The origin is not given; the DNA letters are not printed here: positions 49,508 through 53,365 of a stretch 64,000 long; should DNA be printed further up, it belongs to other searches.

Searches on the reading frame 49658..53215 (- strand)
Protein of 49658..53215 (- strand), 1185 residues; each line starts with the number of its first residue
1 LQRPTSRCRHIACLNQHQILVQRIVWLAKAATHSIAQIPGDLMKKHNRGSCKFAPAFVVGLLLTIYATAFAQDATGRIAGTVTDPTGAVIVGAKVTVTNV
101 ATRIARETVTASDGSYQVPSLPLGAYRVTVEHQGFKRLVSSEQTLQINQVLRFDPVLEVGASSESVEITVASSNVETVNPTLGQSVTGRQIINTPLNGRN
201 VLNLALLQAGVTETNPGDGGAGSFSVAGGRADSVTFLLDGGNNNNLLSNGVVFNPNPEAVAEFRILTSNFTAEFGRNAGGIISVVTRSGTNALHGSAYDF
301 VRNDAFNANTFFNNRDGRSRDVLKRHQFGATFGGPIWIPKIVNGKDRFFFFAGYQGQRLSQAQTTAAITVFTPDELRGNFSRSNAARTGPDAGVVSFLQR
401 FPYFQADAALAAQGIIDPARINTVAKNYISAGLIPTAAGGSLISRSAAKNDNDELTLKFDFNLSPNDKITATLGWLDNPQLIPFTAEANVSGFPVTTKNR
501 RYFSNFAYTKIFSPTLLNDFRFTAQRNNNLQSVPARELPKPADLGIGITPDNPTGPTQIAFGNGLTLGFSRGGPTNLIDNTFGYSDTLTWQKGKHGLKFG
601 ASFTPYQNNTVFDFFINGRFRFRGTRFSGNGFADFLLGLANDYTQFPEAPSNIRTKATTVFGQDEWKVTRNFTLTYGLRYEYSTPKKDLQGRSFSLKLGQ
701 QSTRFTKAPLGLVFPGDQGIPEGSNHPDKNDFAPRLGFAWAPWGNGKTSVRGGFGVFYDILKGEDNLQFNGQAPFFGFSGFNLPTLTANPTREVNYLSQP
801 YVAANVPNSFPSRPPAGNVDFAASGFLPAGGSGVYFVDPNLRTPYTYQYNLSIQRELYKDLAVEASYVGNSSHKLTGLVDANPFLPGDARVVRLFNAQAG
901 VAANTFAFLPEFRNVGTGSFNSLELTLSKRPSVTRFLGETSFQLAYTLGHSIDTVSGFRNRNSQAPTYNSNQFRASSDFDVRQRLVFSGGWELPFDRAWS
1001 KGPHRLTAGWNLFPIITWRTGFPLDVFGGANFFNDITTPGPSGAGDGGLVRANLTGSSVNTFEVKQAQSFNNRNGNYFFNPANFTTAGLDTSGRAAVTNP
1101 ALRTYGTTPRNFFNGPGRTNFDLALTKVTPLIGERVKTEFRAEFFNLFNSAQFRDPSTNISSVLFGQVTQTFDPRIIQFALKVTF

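Call 12: search_protein_families(library=pfam, proteins=[window:49658-53215:-], max_evalue=0.01)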
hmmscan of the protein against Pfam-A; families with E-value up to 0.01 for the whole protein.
window:49658-53215:- (1185 aa): 6 families
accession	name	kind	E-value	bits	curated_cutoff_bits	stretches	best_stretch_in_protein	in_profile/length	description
PF25183.1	OMP_b-brl_4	-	1.6e-185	619.4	30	1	285-1178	1-838/838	Outer membrane beta barrel domain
PF13620.12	CarboxypepD_reg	-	1.1e-19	70.9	32.3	1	78-157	2-81/82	Carboxypeptidase regulatory-like domain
PF13715.12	CarbopepD_reg_2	-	1.2e-05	25.7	32.2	1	78-147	1-72/88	CarboxypepD_reg-like domain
PF07715.20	Plug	-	8.8e-05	23.4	23.9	1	185-280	11-105/107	TonB-dependent Receptor Plug Domain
PF00593.30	TonB_dep_Rec_b-barrel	-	0.0036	17.6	27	1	539-991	38-377/436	TonB dependent receptor-like, beta-barrel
PF17210.9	SdrD_B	-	0.0037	17.9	29.7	1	84-132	18-66/112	SdrD B-like domain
